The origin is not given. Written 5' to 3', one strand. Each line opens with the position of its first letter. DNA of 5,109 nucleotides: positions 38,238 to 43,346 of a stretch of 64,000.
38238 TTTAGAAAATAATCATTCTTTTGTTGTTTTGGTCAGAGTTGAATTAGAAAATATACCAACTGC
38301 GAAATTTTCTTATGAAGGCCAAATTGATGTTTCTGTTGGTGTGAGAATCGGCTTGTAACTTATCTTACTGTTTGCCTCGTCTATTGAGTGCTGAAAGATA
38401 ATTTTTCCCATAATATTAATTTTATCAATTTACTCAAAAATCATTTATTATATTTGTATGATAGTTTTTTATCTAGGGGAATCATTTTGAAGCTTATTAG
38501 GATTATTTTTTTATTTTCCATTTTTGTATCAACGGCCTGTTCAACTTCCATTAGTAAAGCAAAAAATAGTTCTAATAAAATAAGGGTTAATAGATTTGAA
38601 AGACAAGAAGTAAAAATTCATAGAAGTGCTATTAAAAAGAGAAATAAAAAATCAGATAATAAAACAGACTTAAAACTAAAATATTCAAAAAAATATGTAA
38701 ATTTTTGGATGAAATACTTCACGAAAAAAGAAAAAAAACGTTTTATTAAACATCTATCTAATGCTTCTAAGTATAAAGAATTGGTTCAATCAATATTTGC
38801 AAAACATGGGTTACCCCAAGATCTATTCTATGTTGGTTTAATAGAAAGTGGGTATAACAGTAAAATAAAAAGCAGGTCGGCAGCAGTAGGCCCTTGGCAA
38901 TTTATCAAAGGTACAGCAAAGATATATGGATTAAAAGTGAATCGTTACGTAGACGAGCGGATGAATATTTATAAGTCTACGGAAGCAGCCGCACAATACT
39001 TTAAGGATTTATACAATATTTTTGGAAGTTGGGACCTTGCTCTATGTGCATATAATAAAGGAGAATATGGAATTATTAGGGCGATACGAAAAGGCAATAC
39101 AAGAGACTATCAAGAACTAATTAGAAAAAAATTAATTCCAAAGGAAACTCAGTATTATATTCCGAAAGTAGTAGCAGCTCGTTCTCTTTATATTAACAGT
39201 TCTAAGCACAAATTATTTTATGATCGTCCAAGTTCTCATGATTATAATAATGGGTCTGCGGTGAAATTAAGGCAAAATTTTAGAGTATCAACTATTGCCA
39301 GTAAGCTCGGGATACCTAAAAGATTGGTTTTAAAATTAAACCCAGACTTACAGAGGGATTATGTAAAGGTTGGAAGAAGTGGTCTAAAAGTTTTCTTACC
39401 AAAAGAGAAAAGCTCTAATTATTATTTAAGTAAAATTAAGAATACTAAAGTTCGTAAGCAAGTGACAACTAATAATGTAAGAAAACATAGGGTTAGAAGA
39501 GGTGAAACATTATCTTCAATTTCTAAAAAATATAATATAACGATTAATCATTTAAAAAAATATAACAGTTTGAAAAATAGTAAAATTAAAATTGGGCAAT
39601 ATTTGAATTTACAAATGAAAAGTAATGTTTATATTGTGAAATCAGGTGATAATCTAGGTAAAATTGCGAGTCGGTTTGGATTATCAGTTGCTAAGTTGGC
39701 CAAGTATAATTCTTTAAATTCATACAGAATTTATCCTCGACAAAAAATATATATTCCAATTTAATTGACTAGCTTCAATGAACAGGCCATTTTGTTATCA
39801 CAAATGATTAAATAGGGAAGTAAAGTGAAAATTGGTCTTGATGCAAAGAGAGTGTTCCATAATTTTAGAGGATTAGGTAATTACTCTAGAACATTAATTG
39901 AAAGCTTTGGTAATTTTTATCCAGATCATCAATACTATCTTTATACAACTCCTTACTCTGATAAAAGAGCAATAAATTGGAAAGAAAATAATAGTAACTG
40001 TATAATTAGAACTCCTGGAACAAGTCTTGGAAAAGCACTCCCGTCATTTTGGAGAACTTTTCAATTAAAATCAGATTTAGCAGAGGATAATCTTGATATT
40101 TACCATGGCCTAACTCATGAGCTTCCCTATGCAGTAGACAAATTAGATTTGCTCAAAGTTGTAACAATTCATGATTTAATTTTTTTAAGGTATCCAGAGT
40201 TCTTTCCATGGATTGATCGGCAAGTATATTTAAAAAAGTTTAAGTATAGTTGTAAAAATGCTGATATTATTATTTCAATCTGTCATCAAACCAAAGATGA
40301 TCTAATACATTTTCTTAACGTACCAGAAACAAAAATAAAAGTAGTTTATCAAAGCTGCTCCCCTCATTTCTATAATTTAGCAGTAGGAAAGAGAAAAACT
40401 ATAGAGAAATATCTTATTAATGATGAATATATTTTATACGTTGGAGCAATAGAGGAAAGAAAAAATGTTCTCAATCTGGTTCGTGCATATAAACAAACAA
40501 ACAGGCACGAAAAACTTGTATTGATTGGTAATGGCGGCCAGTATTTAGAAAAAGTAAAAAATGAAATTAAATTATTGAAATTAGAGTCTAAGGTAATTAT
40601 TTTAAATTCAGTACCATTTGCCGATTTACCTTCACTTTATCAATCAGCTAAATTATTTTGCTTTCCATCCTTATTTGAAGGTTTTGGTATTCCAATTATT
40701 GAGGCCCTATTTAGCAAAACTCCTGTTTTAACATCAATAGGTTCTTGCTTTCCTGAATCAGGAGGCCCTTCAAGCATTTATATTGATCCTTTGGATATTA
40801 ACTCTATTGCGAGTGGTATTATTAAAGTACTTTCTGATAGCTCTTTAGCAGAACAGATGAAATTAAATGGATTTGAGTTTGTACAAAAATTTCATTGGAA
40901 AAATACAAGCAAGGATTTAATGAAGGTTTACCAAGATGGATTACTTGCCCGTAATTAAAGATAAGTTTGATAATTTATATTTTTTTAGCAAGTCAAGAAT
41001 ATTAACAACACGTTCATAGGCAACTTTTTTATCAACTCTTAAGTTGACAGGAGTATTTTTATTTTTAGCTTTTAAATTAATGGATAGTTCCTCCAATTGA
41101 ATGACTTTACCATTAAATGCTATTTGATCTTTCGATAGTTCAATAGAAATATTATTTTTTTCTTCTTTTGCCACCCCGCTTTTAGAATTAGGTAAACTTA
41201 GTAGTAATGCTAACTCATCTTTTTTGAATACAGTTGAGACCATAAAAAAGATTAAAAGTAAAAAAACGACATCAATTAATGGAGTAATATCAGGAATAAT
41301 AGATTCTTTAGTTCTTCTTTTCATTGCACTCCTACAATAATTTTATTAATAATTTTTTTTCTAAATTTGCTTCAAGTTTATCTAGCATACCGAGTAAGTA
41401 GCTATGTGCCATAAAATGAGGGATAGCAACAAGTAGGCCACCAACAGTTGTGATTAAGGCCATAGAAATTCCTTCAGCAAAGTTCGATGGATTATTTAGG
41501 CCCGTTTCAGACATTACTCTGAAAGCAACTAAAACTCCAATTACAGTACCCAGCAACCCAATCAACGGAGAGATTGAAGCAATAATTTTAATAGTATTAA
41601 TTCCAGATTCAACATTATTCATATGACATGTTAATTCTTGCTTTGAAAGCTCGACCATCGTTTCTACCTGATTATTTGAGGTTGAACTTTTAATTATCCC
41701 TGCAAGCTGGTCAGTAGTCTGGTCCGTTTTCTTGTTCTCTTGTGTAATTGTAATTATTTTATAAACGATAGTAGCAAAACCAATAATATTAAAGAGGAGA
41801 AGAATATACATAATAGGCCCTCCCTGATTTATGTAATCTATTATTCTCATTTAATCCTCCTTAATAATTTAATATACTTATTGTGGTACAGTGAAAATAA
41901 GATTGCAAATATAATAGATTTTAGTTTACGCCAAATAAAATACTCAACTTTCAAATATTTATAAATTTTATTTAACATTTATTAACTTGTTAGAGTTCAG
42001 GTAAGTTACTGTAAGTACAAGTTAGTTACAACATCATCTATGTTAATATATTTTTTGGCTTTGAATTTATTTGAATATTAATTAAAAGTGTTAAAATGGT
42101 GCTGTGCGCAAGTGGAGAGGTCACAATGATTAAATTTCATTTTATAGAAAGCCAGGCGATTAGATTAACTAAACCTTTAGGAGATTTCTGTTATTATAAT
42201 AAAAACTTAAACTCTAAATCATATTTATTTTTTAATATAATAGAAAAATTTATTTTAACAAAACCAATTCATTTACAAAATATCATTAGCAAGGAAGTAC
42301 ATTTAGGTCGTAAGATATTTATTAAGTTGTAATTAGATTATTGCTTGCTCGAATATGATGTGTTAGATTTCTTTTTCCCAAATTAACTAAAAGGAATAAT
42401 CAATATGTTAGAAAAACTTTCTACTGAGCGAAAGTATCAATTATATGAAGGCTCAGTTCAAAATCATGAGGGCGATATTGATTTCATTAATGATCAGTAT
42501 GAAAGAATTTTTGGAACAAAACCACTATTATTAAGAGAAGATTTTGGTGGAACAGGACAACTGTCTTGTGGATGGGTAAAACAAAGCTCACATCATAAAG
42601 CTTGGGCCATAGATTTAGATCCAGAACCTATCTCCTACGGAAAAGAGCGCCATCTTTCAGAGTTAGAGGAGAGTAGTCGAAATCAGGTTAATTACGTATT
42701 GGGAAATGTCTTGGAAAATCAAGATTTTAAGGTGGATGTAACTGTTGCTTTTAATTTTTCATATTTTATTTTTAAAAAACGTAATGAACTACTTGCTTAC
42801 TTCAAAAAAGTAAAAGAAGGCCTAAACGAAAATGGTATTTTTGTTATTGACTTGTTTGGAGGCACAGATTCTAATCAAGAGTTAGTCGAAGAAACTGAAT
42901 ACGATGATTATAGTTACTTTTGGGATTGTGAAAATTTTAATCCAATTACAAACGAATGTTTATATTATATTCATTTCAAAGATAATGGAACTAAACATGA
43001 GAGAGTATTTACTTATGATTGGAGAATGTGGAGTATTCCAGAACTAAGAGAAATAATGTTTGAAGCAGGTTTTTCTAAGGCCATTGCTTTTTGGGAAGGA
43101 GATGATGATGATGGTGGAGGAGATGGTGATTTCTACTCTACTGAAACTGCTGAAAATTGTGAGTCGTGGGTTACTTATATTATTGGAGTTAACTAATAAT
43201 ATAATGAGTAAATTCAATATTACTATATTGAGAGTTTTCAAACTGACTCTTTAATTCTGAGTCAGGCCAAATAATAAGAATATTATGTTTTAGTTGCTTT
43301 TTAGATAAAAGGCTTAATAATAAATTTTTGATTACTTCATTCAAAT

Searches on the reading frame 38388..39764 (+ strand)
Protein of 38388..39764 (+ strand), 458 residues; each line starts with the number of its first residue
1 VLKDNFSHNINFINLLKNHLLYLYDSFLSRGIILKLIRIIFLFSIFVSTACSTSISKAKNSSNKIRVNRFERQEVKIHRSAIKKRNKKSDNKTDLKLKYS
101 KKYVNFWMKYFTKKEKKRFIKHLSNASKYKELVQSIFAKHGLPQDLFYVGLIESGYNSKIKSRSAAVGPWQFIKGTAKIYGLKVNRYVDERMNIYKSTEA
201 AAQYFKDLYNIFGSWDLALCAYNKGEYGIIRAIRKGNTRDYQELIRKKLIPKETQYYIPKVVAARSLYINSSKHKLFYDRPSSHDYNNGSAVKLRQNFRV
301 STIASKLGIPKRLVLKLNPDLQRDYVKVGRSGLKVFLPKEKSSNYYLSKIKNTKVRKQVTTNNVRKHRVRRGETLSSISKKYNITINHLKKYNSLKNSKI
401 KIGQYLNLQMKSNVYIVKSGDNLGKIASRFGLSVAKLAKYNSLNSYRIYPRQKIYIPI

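Call 45: search_protein_families(library=pfam, proteins=[window:38388-39764:+], max_evalue=0.001)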
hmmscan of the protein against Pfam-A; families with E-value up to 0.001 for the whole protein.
window:38388-39764:+ (458 aa): 5 families
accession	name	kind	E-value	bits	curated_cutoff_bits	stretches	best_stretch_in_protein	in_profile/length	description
PF01476.26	LysM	-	2.9e-31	107.6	20.9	2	415-457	1-43/43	LysM domain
PF01464.25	SLT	-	3.2e-20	72.3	21.3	1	142-244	13-116/117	Transglycosylase SLT domain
PF23473.1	LysM3_LYK4_5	-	7.3e-09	36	29.3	1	415-457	5-47/48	LYK4/5 LysM3 domain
PF23577.1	LysM_RLK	-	4.1e-08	33.6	27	0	369-394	5-30/44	LysM domain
PF23446.1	LysM1_NFP_LYK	-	0.00028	22.1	36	0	421-458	16-55/60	NFP/LYK LysM1 domain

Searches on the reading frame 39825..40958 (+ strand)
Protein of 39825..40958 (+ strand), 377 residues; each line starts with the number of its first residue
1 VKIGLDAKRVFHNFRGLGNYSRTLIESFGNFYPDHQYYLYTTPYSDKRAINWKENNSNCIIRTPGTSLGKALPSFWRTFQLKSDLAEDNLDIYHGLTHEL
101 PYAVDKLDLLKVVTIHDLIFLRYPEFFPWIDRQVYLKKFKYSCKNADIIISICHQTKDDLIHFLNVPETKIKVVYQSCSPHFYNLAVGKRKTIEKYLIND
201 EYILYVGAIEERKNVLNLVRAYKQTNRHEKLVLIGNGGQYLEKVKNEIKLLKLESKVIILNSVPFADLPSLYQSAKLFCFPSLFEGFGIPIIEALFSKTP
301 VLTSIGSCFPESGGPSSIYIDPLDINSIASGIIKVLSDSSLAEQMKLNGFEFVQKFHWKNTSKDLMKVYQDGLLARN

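Call 45: search_protein_families(library=pfam, proteins=[window:39825-40958:+], max_evalue=0.001)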
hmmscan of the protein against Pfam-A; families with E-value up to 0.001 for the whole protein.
window:39825-40958:+ (377 aa): 4 families
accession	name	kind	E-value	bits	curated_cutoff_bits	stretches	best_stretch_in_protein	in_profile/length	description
PF00534.26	Glycos_transf_1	-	3.5e-29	102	26.4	1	194-349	7-169/172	Glycosyl transferases group 1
PF13692.12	Glyco_trans_1_4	-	1.8e-22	80.5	27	1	202-338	3-142/142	Glycosyl transferases group 1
PF13439.12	Glyco_transf_4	-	3.1e-13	50.5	28.5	1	16-175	3-163/170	Glycosyltransferase Family 4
PF20706.3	GT4-conflict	-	0.00016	21.2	26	1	201-305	198-312/385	Family 4 Glycosyltransferase in conflict systems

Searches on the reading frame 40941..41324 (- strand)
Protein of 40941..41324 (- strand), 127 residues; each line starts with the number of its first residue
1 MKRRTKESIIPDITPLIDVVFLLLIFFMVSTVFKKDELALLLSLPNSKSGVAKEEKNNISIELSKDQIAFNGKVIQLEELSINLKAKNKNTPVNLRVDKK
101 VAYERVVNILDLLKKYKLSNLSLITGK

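Call 45: search_protein_families(library=pfam, proteins=[window:40941-41324:-], max_evalue=0.001)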
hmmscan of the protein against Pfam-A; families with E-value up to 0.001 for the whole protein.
window:40941-41324:- (127 aa): 1 family
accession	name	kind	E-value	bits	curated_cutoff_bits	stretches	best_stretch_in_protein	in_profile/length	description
PF02472.21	ExbD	-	1.5e-28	99.9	25.4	1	11-125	8-125/128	Biopolymer transport protein ExbD/TolR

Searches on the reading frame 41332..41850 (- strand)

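Call 45: search_protein_families(library=pfam, proteins=[window:41332-41850:-], max_evalue=0.001)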
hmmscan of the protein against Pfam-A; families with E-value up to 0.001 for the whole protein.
window:41332-41850:- (172 aa): 1 family
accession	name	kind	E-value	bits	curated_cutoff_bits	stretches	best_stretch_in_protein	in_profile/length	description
PF01618.21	MotA_ExbB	-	5.5e-26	91.2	22.9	1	57-164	19-126/127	MotA/TolQ/ExbB proton channel family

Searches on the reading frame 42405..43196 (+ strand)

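Call 45: search_protein_families(library=pfam, proteins=[window:42405-43196:+], max_evalue=0.001)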
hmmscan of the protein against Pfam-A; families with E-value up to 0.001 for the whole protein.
window:42405-43196:+ (263 aa): 1 family
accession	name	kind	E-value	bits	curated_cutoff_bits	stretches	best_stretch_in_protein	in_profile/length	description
PF08242.18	Methyltransf_12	-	4.7e-05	24.5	30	1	48-146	5-98/98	Methyltransferase domain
